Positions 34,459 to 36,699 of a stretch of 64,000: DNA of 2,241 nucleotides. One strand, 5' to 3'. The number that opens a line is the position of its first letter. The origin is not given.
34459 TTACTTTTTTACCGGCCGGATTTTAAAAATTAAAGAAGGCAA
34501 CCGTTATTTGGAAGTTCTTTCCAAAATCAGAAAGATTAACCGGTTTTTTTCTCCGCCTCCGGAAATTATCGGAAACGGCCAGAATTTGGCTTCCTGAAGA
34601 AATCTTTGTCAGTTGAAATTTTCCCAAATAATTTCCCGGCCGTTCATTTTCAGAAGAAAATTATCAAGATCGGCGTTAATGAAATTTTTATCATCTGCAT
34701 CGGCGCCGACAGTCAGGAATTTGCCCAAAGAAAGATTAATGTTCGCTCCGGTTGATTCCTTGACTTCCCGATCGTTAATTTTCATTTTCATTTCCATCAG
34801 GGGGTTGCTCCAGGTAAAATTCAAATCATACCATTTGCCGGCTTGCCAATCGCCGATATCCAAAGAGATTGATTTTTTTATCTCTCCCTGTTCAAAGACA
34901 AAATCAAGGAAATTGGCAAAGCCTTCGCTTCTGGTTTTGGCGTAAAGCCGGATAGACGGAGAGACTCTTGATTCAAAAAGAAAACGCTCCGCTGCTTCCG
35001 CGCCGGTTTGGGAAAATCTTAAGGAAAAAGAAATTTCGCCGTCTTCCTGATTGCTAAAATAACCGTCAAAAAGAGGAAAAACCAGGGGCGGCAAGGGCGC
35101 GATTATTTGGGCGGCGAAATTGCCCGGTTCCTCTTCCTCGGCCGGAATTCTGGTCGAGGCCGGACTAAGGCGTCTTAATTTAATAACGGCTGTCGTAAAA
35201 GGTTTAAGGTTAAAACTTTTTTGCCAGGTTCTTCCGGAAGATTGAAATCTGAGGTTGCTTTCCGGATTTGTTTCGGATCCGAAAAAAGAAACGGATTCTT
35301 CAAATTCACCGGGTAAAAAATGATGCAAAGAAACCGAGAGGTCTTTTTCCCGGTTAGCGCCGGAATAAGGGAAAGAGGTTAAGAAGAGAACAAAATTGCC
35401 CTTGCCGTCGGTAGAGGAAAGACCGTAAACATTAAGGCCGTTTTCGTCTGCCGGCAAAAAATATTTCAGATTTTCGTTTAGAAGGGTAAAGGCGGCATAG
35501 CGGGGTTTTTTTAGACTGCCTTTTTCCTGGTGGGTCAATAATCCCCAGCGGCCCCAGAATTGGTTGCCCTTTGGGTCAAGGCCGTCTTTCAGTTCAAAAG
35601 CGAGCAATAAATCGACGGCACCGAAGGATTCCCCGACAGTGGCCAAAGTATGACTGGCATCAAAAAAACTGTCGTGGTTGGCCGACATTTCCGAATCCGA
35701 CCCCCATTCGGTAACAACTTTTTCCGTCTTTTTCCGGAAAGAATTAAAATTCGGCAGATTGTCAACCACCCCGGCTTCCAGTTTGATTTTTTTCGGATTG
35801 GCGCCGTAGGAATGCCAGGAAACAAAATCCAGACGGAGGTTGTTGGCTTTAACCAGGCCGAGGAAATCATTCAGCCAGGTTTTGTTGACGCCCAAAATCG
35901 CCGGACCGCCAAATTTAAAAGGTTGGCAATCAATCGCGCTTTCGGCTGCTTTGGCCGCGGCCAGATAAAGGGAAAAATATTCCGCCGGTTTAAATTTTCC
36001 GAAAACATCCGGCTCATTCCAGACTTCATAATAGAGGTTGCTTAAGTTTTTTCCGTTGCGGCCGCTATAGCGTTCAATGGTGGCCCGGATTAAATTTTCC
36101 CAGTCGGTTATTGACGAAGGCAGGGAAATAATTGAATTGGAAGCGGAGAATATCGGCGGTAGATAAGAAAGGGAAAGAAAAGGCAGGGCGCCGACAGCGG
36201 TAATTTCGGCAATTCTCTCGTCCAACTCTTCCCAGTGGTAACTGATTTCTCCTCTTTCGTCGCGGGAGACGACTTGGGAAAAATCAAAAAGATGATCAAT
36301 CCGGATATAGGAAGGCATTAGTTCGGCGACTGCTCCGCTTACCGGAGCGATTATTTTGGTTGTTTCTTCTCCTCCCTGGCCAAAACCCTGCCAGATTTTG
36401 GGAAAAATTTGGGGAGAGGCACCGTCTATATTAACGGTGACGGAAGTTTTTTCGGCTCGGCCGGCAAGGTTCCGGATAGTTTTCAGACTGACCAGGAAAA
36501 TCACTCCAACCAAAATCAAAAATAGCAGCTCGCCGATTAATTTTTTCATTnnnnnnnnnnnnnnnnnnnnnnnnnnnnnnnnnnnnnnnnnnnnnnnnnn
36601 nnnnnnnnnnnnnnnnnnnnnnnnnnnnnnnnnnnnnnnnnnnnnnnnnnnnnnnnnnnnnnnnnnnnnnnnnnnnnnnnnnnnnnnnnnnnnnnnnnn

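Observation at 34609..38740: Mini cellulosome-like operon: a dockerin-bearing FN3 membrane protein, a cohesin-like anchored protein and a GH-A (GH39-like) hydrolase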

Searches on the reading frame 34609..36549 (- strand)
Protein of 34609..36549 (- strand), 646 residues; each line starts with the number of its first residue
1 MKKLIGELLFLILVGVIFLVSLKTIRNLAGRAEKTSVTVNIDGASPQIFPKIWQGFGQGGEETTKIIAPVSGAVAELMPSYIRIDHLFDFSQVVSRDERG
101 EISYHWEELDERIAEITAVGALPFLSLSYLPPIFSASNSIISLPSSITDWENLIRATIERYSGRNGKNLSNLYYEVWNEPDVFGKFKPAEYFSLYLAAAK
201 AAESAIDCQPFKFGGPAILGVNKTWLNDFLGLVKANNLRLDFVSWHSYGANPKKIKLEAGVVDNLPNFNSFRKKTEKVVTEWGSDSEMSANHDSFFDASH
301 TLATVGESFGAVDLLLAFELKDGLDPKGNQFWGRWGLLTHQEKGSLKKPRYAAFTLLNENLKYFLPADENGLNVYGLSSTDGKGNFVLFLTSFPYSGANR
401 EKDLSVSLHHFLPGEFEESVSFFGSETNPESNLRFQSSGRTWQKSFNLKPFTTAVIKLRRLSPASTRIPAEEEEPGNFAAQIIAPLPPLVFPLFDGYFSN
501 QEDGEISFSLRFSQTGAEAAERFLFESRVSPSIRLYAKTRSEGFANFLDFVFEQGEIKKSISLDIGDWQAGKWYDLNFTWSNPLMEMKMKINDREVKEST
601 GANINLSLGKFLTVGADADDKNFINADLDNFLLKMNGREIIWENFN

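Call 3: search_protein_families(library=pfam, proteins=[window:34609-36549:-], max_evalue=1)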
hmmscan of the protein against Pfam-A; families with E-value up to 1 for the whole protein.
window:34609-36549:- (646 aa): 2 families
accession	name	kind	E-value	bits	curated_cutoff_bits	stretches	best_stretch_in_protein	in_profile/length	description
PF01229.23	Glyco_hydro_39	-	1.6e-23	83.7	26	1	80-359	49-349/472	Glycosyl hydrolases family 39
PF13385.13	Laminin_G_3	-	0.0028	18.3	27.6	1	504-631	17-138/151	Concanavalin A-like lectin/glucanases superfamily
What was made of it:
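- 34609..36549 (-): GH39-family hydrolase, 646 aa: N-terminal hydrophobic anchor, (beta/alpha)8 catalytic domain, beta-sandwich, C-terminal LamG-like domain. It has no dockerin. Pfam GH39 83.7 bits (call 3).
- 34657..35040 (-): LamG/ConA-like C-terminal domain (aa 504-631), found only in the long-form GH39 clade. Laminin_G_3 at 18.3 bits, below the cut-off (call 3).
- On Glycoside hydrolase family 39 (clan GH-A): 83.7 bits against 26 (call 3).
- Closest known: GH39 beta-xylosidases. Same: Pfam GH39 scores 83.7 bits (call 3).
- Checked: Pfam scores against curated cut-offs (call 3):
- Pfam scores are above the curated cut-offs for cohesin, dockerin, FN3 and GH39 (call 3).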

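Call 4: search_protein_families(library=ncbifam, proteins=[window:34609-36549:-], max_evalue=1)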
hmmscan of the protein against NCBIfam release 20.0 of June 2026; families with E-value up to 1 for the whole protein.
window:34609-36549:- (646 aa): 0 families
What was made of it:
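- Tried and rejected: NCBIfam gave nothing useful (call 4).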

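Call 17: search_solved_structures(query=window:34609-36549:-, max_evalue=0.01, show_alignments=2)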
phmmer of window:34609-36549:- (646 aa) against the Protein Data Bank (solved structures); distinct sequences matched with E-value up to 0.01: 14.
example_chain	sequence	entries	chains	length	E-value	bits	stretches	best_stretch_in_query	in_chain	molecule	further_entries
8i0j_A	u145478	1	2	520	4.3e-20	75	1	64-384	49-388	Glycoside hydrolase family 39 beta-xylosidase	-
4m29_A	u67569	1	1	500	4.4e-20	75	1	72-358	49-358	Beta-xylosidase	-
4ekj_A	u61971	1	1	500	4.7e-20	74.9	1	72-358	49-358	Beta-xylosidase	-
8i0x_B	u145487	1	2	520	7.1e-20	74.3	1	68-384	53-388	Glycoside hydrolase family 39 beta-xylosidase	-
6yyh_A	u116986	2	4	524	1.4e-17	66.7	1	104-358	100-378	Beta-xylosidase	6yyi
6uqj_A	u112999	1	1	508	3e-17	65.6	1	73-358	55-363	Beta-xylosidase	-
1px8_A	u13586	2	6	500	3.6e-16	62.1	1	103-369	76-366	Beta-xylosidase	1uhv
1w91_A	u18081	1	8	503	5e-16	61.6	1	101-358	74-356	BETA-XYLOSIDASE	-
2bs9_A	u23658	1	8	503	5.7e-16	61.4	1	102-358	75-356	BETA-XYLOSIDASE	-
2bfg_A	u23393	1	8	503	3.9e-15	58.7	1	102-358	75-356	BETA-XYLOSIDASE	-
5z3k_A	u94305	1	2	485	1.1e-07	34.1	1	97-362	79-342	glucosidase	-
8uwt_A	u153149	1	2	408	3e-05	26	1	147-251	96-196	Possible beta-xylosidase diverged, family 5/39 of glycosyl hydrolases and alpha-amylase C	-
5ndx_A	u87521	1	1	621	0.00028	22.8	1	38-219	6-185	Glycosyl hydrolase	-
5u22_A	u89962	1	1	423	0.0091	17.8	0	147-249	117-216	N2152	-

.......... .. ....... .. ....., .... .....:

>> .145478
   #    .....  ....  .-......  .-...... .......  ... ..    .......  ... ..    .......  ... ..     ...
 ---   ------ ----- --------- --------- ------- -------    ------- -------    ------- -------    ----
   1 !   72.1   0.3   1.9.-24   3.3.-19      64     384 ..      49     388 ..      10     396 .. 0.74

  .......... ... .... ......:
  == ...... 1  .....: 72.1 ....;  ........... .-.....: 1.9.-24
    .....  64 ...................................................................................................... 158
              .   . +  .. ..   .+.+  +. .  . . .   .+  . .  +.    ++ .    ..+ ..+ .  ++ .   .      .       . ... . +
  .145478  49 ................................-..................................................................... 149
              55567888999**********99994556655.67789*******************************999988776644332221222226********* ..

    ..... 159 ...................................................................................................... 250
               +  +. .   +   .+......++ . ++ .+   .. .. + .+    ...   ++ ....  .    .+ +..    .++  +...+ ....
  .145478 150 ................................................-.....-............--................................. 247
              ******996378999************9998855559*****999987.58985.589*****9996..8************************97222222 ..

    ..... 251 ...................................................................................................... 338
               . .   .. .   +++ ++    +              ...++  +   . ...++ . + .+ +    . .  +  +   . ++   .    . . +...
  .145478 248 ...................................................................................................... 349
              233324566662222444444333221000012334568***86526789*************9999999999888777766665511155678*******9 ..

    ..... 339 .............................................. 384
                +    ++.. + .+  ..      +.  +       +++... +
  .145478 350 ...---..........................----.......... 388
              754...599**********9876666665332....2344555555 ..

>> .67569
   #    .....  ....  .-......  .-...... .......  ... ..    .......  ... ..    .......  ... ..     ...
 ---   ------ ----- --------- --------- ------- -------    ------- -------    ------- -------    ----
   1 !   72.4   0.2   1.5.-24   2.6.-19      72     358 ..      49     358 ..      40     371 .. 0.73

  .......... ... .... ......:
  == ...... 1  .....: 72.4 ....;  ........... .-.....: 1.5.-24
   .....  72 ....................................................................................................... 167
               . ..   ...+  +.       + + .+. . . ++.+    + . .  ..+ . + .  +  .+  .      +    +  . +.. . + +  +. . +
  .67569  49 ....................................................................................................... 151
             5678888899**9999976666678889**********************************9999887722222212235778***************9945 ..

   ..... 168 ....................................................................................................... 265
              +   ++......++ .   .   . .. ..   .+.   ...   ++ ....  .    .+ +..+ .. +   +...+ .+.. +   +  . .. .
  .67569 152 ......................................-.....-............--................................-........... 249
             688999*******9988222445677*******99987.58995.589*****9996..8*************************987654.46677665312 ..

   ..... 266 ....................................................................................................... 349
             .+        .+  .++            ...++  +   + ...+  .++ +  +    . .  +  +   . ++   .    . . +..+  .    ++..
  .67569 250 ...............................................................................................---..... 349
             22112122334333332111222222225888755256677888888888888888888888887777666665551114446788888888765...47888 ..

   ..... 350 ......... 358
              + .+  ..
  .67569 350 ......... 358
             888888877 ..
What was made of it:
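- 34609..36549 (-): PDB GH39 beta-xylosidases at E about 4e-20 (call 17).
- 36013..36015 (-): Codon for E179, the putative acid/base in the WNEPD motif. Aligns to the NEP Glu of solved GH39 enzymes (call 17).
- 35707..35709 (-): Codon for E281, the putative nucleophile in the TEWG motif. Aligns to TEWS in 8i0j and 4m29 (call 17).
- On Glycoside hydrolase family 39 (clan GH-A): Ten PDB sequences named beta-xylosidase (the top hits labelled GH39) match at E from 4e-20 to 4e-15 (call 17). E179 (WNEPD) and E281 (TEWG) align to WNEPN and TEWS of 8i0j and 4m29 (call 17).
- Closest known: GH39 beta-xylosidases. Same: The NEP acid/base and TEW nucleophile glutamates align (call 17).
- Tried and rejected: Every strong PDB sequence hit (E from 4e-20 to 4e-15) is named beta-xylosidase, and none of the 14 hits at E <= 0.01 is named PslG (call 17).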

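Call 23: find_homologous_proteins(query=window:34609-36549:-, max_evalue=0.001)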
Query window:34609-36549:- (646 aa): 516 proteins with E <= 0.001 among 8000 candidates; the best 120 are listed.
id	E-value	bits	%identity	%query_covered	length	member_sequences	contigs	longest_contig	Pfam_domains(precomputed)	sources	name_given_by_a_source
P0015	0.0e+0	1468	100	100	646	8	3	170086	PF01229.23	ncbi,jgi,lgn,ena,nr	ncbi:MAG: Beta-xylosidase [Microgenomates group bacterium ADurb.Bin219]|nr:MAG: Beta-xylosidase [Mic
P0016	1.3e-276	937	63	98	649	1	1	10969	PF01229.23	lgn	-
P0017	1.0e-232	792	55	100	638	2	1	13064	PF01229.23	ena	-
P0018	1.7e-215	736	51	98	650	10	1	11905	PF11790.15,PF01229.23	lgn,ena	-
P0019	1.5e-211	722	50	98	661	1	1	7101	PF01229.23,PF13385.14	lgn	-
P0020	2.2e-211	722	49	97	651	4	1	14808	PF11790.15,PF01229.23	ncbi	-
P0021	8.7e-211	720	50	98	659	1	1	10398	PF01229.23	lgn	-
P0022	1.9e-208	712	50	96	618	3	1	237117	PF11790.15,PF01229.23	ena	-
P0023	1.2e-198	680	49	100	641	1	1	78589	PF01229.23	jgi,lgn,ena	-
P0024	1.8e-193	663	47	99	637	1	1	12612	PF01229.23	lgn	-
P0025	1.3e-186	640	46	97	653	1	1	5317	PF01229.23,PF13385.14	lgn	-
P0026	7.5e-124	433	36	96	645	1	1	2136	PF01229.23,PF13385.14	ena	-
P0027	4.8e-123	430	36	100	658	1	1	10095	PF11790.15,PF01229.23,PF13385.14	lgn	-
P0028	2.7e-121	424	38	96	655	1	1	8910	PF11790.15,PF01229.23,PF13385.14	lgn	-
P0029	3.2e-120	421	34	100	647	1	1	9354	PF01229.23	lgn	-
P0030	8.0e-119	416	38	97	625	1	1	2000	PF11790.15,PF01229.23,PF13385.14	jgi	jgi:hypothetical protein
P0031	4.6e-115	404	35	100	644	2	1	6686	PF01229.23,PF13385.14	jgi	-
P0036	3.5e-111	391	36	100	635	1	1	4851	PF01229.23,PF13385.14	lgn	-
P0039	8.7e-109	383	34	99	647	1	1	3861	PF01229.23,PF13385.14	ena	-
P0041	2.0e-107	379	35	100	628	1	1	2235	PF11790.15,PF01229.23,PF13385.14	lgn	-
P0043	3.0e-106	375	35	100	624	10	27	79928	PF11790.15,PF01229.23,PF13385.14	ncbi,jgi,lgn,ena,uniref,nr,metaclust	ncbi:hypothetical protein COS55_00395 [Candidatus Shapirobacteria bacterium CG03_land_8_20_14_0_80_4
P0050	1.4e-101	359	34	91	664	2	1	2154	PF01229.23,PF13385.14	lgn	-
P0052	9.9e-101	356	35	93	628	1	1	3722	PF01229.23,PF13385.14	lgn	-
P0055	4.5e-99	351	34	99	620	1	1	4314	PF01229.23,PF13385.14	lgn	-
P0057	1.1e-96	343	32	100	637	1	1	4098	PF01229.23,PF13385.14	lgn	-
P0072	2.5e-92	329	31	91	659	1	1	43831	PF01229.23,PF13385.14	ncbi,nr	ncbi:hypothetical protein HY345_03290 [Candidatus Microgenomates bacterium]|nr:hypothetical protein 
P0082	6.0e-91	324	33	89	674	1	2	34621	PF01229.23,PF13385.14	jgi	jgi:hypothetical protein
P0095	6.7e-89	317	32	96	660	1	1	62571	PF01229.23,PF13385.14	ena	-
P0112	7.6e-87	311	34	90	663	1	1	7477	PF01229.23,PF13385.14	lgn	-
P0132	7.9e-85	304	33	90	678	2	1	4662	PF01229.23,PF13385.14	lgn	-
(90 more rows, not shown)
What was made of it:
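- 34609..36549 (-): 516 homologues, with Microgenomates-group or Patescibacteria names wherever a source names them (call 23).
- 34657..35040 (-): PF13385 is recorded on many long-form orthologues (call 23).
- Checked: Laminin_G_3: 18.3 bits (27.6), so sub-threshold here, although orthologues carry precomputed PF13385 hits (call 23).
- The GH39 long form carries a LamG-like putative carbohydrate-binding domain (calls 3, 23).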

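Call 25: find_related_loci(query=A1, collection=genome_contigs, flank=10000)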
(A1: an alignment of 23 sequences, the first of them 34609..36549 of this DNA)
Query A1 (646 aa) in genome_contigs; peptide patterns used: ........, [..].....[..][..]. (x = any residue, [..] = any of these).
599 stretches matched a pattern (row limit reached: there are more); 478 encode a relative of the query (tblastn E <= 1e-3); the best 80 are kept; 80 distinct loci.
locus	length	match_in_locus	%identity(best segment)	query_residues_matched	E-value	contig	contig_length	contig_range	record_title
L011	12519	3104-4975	34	2-646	4e-120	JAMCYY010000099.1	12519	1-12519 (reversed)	MAG: Patescibacteria group bacterium isolate FK_Sedi_B_Bin.329 NODE_20076_length_12519_cov_2.32497, whole genome shotgun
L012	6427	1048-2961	32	1-646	1e-95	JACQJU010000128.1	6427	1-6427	MAG: Candidatus Gottesmanbacteria bacterium isolate NC_groundwater_1159_Ag_S-0.1um_39_55 S_p1_S3_coassembly_k141_2189882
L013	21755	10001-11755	31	17-607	8e-92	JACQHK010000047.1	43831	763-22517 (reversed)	MAG: Candidatus Microgenomates bacterium isolate NC_groundwater_1097_Ag_S2p5_39_41 S_2p5_S6_coassembly_k141_4189819, who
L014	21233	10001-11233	39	51-462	4e-87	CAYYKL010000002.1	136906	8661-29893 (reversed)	MAG TPA_asm: uncultured Pseudomonadales bacterium isolate SRP192515_co2_10 genome assembly, contig: NODE_71_length_13690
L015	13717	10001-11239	38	20-431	7e-87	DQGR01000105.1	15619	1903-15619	MAG TPA_asm: Patescibacteria group bacterium isolate UBA10118 contig_45421, whole genome shotgun sequence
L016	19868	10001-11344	37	4-458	1e-85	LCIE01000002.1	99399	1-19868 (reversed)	MAG: Candidatus Collierbacteria bacterium GW2011_GWC2_44_18 UW41_C0002, whole genome shotgun sequence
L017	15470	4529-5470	45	48-359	2e-85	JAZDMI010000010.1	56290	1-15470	MAG: Candidatus Gottesmanbacteria bacterium isolate MEGAHIT-group-0.642 k141_223600, whole genome shotgun sequence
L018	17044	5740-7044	35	2-433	5e-85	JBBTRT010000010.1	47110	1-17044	MAG: Patescibacteria group bacterium isolate H52-bin002_1 H52_bin002_1_000000000010, whole genome shotgun sequence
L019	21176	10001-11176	39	49-445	2e-84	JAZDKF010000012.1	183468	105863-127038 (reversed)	MAG: Candidatus Beckwithbacteria bacterium isolate MEGAHIT-group-0.521 k141_7521200, whole genome shotgun sequence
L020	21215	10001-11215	37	19-422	2e-84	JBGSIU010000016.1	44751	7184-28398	MAG: Patescibacteria group bacterium isolate JTS-AC14 k141_3636918, whole genome shotgun sequence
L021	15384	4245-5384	38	49-427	3e-83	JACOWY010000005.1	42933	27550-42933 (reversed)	MAG: Candidatus Chisholmbacteria bacterium isolate NC_groundwater_139_Ag_S-0.1um_49_11 S4_GD2017_2_S1_scaffold_1415, who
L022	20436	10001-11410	37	1-464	1e-82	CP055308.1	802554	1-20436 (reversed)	MAG: Candidatus Woesebacteria bacterium isolate Ch104a chromosome, complete genome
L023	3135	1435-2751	37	17-460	2e-84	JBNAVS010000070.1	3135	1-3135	MAG: Microgenomates group bacterium isolate Kamch4342-D-MF-044 bin36_IDBA_re-assembly_contigs.fa-70, whole genome shotgu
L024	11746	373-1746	34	2-458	8e-83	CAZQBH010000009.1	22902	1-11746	MAG TPA_asm: uncultured Pseudomonadales bacterium isolate SRP170004_co1_119 genome assembly, contig: NODE_3392_length_22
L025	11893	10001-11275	36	32-462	3e-82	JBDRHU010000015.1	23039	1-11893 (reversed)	MAG: Patescibacteria group bacterium isolate MEGAHIT-group-1.55 k141_7147307, whole genome shotgun sequence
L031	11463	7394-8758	36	5-463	4e-81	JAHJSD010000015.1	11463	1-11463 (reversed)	MAG: Patescibacteria group bacterium isolate OS_PC_MetaG.mb.184 OS_PC_MetaG.mb.184_k141_173194, whole genome shotgun seq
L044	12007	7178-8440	37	1-423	6e-79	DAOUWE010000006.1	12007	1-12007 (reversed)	MAG TPA_asm: Candidatus Shapirobacteria bacterium isolate CSMAG_867 CSMAG_867_k127_3039897_length_12007_cov_12.3715, who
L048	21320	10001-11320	36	8-458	1e-78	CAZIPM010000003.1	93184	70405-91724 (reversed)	MAG TPA_asm: uncultured Gammaproteobacteria bacterium isolate SRP050083_co2_604 genome assembly, contig: NODE_69_length_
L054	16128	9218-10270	40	8-358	3e-77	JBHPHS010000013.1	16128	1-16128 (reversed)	Patescibacteria group bacterium isolate SAG AM-312-A20 AM-312-A20_NODE_13, whole genome shotgun sequence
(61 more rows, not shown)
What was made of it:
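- Tried and rejected: The GH39 alignment worked instead (call 25).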
